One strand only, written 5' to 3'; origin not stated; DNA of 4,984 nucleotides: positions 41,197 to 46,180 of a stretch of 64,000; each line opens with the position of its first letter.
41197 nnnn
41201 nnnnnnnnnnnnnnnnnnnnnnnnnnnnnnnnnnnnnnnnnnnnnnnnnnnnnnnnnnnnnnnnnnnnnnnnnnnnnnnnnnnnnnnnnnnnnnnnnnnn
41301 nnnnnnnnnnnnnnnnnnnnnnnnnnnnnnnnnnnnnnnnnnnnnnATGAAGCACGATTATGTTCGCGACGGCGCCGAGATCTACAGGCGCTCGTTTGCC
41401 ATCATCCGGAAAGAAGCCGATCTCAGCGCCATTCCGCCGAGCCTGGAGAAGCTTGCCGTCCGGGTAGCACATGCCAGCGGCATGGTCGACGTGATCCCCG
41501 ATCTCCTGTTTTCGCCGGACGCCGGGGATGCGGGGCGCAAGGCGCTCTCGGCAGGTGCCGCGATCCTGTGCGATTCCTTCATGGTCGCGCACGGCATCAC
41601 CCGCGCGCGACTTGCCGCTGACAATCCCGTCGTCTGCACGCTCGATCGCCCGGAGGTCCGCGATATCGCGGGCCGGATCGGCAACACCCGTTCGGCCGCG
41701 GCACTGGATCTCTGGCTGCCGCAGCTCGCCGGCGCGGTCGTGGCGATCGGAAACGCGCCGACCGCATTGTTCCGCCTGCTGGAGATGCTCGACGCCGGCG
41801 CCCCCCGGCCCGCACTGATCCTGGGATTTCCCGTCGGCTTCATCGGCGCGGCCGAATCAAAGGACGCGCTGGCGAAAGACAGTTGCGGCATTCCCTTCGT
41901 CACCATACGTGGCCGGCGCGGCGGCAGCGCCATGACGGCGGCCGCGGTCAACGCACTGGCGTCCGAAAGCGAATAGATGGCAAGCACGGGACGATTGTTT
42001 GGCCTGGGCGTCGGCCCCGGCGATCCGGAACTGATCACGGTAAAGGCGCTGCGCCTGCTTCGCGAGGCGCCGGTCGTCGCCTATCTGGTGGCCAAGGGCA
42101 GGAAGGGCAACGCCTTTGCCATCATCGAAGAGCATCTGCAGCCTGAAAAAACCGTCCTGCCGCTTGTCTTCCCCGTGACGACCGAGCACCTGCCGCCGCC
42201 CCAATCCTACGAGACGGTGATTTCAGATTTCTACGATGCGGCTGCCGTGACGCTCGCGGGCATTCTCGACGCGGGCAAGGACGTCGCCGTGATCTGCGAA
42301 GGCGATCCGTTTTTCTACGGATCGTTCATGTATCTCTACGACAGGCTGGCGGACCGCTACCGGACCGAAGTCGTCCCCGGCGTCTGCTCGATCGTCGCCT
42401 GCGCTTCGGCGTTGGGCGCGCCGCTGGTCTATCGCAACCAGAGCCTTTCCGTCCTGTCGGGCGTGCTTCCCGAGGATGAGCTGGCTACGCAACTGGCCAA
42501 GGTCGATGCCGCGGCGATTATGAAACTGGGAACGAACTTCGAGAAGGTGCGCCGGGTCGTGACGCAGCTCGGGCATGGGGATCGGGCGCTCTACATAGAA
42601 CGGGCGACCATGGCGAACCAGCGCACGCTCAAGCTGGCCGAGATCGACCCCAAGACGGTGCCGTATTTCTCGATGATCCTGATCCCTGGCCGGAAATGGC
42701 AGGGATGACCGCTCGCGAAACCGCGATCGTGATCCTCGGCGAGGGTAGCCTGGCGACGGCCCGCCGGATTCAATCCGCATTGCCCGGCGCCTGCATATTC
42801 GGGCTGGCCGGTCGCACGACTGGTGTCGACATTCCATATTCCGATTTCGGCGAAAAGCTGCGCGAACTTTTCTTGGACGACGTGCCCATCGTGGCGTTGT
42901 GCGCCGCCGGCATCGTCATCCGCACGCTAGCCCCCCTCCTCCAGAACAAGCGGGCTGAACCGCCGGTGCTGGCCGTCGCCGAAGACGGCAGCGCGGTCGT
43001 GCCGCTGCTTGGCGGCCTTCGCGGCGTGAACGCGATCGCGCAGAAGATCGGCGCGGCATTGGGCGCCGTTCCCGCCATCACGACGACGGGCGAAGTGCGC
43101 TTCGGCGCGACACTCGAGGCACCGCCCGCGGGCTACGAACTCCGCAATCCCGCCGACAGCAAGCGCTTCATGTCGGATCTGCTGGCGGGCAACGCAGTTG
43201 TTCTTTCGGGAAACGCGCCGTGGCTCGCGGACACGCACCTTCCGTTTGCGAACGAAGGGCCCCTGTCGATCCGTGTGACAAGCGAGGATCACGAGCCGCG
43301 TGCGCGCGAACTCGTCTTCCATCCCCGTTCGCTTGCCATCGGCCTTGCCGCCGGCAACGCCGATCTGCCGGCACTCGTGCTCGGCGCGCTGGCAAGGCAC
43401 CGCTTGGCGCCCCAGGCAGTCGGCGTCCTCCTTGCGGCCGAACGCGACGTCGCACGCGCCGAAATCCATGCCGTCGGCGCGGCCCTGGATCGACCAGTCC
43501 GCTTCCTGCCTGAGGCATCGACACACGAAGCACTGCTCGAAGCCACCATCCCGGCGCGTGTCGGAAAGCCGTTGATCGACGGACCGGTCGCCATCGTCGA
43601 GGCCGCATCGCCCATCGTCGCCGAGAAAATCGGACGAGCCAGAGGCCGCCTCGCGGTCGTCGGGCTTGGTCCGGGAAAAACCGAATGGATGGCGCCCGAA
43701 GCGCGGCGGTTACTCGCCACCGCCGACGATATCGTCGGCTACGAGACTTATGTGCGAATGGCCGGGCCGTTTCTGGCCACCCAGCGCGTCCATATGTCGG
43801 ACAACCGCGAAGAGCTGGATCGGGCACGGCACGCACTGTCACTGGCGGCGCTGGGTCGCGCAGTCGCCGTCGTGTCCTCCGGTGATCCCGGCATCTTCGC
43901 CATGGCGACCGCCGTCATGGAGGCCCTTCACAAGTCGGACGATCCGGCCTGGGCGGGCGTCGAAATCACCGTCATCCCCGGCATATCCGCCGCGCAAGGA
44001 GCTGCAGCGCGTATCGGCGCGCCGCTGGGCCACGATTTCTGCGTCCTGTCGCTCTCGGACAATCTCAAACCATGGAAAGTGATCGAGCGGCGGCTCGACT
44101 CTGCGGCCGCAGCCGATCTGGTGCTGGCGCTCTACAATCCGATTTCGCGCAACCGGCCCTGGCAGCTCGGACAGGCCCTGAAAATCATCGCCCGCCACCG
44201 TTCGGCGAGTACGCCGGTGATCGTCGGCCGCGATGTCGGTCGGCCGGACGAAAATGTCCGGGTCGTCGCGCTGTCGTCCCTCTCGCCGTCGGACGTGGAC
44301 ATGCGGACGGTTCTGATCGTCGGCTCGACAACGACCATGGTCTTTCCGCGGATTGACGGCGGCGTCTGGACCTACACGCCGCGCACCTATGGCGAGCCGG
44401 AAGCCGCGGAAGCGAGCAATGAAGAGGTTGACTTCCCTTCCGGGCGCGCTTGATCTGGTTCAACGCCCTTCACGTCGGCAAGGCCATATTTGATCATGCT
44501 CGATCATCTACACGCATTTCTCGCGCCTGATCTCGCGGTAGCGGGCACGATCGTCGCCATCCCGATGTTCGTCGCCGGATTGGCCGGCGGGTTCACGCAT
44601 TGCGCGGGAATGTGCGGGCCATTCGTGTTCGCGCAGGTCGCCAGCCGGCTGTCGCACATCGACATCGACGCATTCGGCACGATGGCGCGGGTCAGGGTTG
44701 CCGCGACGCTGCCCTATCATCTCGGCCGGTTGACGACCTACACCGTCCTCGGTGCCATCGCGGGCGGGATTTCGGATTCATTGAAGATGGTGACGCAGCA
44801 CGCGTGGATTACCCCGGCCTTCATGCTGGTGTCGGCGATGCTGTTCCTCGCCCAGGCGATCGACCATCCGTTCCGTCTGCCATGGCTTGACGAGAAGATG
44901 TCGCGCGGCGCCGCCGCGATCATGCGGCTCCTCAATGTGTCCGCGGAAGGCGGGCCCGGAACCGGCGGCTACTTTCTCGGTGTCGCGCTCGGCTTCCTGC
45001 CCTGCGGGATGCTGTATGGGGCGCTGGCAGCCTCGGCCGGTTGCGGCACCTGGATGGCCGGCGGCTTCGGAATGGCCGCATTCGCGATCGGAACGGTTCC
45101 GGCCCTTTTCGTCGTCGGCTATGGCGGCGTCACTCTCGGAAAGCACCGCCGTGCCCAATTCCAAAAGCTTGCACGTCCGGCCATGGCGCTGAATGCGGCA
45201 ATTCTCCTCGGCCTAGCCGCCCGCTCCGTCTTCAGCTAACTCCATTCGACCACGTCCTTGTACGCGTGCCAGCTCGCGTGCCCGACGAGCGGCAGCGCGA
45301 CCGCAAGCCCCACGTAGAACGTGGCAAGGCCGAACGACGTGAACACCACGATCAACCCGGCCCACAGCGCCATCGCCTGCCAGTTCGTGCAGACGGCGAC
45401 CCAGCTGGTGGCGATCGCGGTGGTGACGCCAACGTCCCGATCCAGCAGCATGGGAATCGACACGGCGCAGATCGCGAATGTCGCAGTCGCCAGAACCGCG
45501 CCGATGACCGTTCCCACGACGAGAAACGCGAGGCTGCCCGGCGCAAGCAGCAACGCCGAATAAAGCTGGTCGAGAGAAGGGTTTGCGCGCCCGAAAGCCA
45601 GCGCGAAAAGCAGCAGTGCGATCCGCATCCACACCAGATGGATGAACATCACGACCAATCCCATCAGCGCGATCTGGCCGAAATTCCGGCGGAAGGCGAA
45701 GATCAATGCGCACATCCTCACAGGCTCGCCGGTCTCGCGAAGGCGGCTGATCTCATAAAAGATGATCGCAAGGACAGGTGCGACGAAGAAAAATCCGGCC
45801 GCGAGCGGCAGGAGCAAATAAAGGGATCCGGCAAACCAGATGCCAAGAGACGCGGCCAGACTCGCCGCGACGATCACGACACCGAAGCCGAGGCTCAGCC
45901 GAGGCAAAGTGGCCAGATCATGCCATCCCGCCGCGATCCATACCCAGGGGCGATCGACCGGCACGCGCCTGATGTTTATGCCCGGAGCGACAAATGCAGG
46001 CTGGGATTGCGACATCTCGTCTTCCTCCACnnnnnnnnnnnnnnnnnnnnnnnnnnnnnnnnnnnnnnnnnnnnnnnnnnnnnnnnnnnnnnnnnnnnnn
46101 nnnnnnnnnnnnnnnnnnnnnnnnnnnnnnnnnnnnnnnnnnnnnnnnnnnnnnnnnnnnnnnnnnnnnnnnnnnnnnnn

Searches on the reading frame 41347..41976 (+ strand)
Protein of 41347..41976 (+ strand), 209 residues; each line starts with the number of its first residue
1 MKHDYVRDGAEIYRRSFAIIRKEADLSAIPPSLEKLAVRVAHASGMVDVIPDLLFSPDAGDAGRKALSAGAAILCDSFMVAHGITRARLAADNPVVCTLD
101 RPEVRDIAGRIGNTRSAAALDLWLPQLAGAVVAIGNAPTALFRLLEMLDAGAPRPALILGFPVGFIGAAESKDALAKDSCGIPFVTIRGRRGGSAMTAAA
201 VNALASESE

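Call 18: search_protein_families(library=pfam, proteins=[window:41347-41976:+], max_evalue=0.00001)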
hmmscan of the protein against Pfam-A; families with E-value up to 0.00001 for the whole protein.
window:41347-41976:+ (209 aa): 1 family
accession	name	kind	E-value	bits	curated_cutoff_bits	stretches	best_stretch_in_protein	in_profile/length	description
PF02570.20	CbiC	-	9.2e-70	234.7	22.5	1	11-206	1-195/196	Precorrin-8X methylmutase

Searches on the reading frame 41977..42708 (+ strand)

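Call 18: search_protein_families(library=pfam, proteins=[window:41977-42708:+], max_evalue=0.00001)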
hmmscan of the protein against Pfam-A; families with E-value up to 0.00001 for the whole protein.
window:41977-42708:+ (243 aa): 1 family
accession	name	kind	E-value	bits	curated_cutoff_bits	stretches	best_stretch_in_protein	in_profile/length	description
PF00590.25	TP_methylase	-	7.1e-45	154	27.8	1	7-222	2-210/212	Tetrapyrrole (Corrin/Porphyrin) Methylases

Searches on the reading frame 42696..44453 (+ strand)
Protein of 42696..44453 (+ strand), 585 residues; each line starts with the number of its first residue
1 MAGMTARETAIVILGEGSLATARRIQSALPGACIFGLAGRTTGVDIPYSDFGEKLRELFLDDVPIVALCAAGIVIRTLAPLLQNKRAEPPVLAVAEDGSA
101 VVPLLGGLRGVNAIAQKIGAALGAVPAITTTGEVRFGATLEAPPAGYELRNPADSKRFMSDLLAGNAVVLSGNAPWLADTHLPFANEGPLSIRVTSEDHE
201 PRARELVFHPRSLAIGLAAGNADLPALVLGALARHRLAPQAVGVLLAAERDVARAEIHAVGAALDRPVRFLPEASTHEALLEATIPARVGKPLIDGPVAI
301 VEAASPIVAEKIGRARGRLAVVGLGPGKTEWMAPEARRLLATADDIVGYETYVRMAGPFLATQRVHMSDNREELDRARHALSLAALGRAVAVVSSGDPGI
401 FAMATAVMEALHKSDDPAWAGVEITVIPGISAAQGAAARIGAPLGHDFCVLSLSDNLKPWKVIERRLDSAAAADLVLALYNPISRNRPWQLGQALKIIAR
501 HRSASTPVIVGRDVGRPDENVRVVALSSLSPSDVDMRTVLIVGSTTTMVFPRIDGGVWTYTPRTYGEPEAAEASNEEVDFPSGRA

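Call 67: search_protein_families(library=pfam, proteins=[window:42696-44453:+], max_evalue=0.00001)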
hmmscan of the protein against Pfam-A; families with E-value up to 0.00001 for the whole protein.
window:42696-44453:+ (585 aa): 2 families
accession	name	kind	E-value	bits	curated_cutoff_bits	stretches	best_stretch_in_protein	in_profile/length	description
PF00590.25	TP_methylase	-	2.4e-35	122.8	27.8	1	319-529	2-211/212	Tetrapyrrole (Corrin/Porphyrin) Methylases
PF11760.13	CbiG_N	-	5.5e-24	84.4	25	1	55-132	3-81/82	Cobalamin synthesis G N-terminal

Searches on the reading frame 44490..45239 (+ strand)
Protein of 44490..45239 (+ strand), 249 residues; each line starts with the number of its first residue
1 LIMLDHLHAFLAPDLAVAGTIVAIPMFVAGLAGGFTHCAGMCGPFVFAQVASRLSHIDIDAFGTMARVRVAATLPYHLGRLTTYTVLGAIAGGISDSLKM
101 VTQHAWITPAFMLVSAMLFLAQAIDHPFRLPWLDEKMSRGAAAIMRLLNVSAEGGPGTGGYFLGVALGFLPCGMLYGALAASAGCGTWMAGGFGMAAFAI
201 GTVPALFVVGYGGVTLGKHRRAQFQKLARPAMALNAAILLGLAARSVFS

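Call 67: search_protein_families(library=pfam, proteins=[window:44490-45239:+], max_evalue=0.00001)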
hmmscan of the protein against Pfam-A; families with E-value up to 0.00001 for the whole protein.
window:44490-45239:+ (249 aa): 2 families
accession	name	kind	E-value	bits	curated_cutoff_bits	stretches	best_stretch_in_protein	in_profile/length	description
PF13386.12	DsbD_2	-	5.2e-38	131.4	24.9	1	26-234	2-195/199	Cytochrome C biogenesis protein transmembrane region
PF02683.22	DsbD_TM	-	1.3e-07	31.6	27.1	1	23-215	5-187/219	Cytochrome C biogenesis protein transmembrane domain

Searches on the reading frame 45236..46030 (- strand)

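Call 67: search_protein_families(library=pfam, proteins=[window:45236-46030:-], max_evalue=0.00001)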
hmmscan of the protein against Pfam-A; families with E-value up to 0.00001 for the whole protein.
window:45236-46030:- (264 aa): 1 family
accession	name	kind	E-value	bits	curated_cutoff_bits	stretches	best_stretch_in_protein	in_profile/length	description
PF09955.14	DUF2189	-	6.4e-35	120.5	26.2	1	73-197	1-126/126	Predicted integral membrane protein (DUF2189)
